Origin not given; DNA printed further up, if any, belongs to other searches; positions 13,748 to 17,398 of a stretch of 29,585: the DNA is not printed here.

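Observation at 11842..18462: Complete four-gene Wadjet (JetABCD) condensin-like anti-plasmid defence operon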

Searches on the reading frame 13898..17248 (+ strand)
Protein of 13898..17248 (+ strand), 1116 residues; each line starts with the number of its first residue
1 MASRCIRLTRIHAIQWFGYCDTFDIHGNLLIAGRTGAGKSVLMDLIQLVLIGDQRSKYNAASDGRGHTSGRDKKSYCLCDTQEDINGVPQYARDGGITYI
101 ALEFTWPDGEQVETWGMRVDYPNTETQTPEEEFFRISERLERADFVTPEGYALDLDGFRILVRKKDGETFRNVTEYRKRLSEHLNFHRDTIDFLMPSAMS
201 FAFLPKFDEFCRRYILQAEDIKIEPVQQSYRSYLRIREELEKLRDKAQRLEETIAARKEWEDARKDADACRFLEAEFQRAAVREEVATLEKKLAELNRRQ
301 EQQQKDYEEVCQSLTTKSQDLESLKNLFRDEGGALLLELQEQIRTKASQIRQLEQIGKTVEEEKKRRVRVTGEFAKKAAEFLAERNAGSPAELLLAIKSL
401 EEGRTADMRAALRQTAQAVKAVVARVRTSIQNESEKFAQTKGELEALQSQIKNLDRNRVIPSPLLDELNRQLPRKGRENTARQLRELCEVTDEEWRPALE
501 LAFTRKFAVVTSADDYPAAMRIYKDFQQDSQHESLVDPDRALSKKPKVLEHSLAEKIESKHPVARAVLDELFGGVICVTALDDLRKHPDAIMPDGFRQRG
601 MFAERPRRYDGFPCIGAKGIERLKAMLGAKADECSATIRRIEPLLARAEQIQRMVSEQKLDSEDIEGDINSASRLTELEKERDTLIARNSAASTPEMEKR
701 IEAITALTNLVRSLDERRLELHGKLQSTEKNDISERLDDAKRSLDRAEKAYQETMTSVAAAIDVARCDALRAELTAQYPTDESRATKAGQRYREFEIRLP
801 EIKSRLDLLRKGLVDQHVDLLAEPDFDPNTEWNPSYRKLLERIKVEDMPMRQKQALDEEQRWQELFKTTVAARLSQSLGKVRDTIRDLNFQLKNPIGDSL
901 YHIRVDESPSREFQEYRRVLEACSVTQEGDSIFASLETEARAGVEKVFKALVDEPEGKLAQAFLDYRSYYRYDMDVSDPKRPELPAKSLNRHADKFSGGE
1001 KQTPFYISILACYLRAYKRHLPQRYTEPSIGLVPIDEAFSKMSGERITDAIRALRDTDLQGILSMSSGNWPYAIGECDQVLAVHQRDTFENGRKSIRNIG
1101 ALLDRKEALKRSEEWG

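Call 3: search_protein_families(library=pfam, proteins=[window:13898-17248:+])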
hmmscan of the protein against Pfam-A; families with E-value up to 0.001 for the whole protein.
window:13898-17248:+ (1116 aa): 2 families
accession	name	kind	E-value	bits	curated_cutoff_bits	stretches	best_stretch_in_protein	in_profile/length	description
PF13558.12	SbcC_Walker_B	-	3.3e-17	62.9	27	1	962-1055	2-89/90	SbcC/RAD50-like, Walker B motif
PF13555.12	AAA_29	-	9e-11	41.8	27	1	8-63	1-59/61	P-loop containing region of AAA domain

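Call 4: search_protein_families(library=padloc, proteins=[window:13898-17248:+])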
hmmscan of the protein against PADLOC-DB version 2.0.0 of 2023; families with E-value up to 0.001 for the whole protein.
window:13898-17248:+ (1116 aa): 17 families
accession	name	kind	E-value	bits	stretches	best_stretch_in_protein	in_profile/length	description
PDLC00519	JetC1|JetC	-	6.7e-153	509.4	1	7-1087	3-1077/1097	DUF3584 domain; MukB-like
PDLC00504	JetC1|JetC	-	7.8e-72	240.8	1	7-1084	3-1103/1144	DUF3584 domain; MukB-like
PDLC00505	JetC1|JetC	-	7.6e-71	237.5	2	30-912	33-900/1118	DUF3584 domain; MukB-like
PDLC00503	JetC1|JetC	-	4.2e-68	228.4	1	7-1064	3-1083/1146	DUF3584 domain; MukB-like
PDLC00513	JetC1|JetC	-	2.1e-66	222.8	2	203-1064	213-1071/1140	DUF3584 domain; MukB-like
PDLC00506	JetC1|JetC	-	1.3e-47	160.5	2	7-785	3-788/1149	DUF3584 domain; MukB-like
PDLC00516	JetC1|JetC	-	2.8e-47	159.4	1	6-1083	2-1080/1098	DUF3584 domain; MukB-like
PDLC00508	JetC1|JetC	-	6.3e-45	151.8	1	6-1063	2-1066/1106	DUF3584 domain; MukB-like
PDLC00507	JetC1|JetC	-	8.2e-37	125.1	1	359-1065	417-1137/1215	DUF3584 domain; MukB-like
PDLC00518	JetC1|JetC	-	1.2e-34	117.4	1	7-1055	17-1056/1112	DUF3584 domain; MukB-like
PDLC00512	JetC1|JetC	-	3.3e-32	109.6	1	28-1059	44-1071/1123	DUF3584 domain; MukB-like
PDLC00511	JetC1|JetC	-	4.5e-24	82.5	1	4-1055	14-1044/1108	DUF3584 domain; MukB-like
PDLC00551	JetC2|JetC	-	8.3e-13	45.1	2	226-819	362-931/1365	DUF3584 domain; MukB-like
PDLC00553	JetC2|JetC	-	3.4e-08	29.9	1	851-1059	1102-1305/1361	DUF3584 domain; MukB-like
PDLC04140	mad8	-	1.1e-07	29.7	1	21-338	22-165/314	mads_8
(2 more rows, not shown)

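Call 5: search_protein_families(library=ncbifam, proteins=[window:13898-17248:+])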
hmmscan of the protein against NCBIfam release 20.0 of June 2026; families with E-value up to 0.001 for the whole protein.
window:13898-17248:+ (1116 aa): 2 families
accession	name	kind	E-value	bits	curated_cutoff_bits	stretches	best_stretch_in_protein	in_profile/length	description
TIGR02168.1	SMC_prok_B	equivalog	1.3e-11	43.1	567.35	1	231-811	281-882/1181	chromosome segregation protein SMC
TIGR02169.1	SMC_prok_A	equivalog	0.00074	17.3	729.4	1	235-459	189-403/1165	chromosome segregation protein SMC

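Call 15: find_encoding_contigs(protein=window:13898-17248:+, flank=10000, max_places=6)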
Protein window:13898-17248:+ (1116 aa): no gene with exactly this product is on record in the collection.

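Call 17: search_solved_structures(query=window:13898-17248:+, max_evalue=0.001, show_alignments=1)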
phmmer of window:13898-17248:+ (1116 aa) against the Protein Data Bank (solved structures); distinct sequences matched with E-value up to 0.001: 0.

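Call 53: search_solved_structures(query=window:13898-17248:+, max_evalue=10)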
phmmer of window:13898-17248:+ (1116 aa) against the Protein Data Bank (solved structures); distinct sequences matched with E-value up to 10: 5.
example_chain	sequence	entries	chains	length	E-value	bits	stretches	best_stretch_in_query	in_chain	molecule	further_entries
6sur_A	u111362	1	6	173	0.17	13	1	139-248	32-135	Ras-related protein Rab-33B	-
1z06_A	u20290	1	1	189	0.42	11.7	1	139-226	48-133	Ras-related protein Rab-33B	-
2g77_B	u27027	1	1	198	0.48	11.6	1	139-226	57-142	Ras-related protein Rab-33B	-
6y09_A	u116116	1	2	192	0.56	11.3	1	139-226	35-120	Ras-related protein Rab-33B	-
6zay_A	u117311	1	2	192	1.1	10.4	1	139-226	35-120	Ras-related protein Rab-33B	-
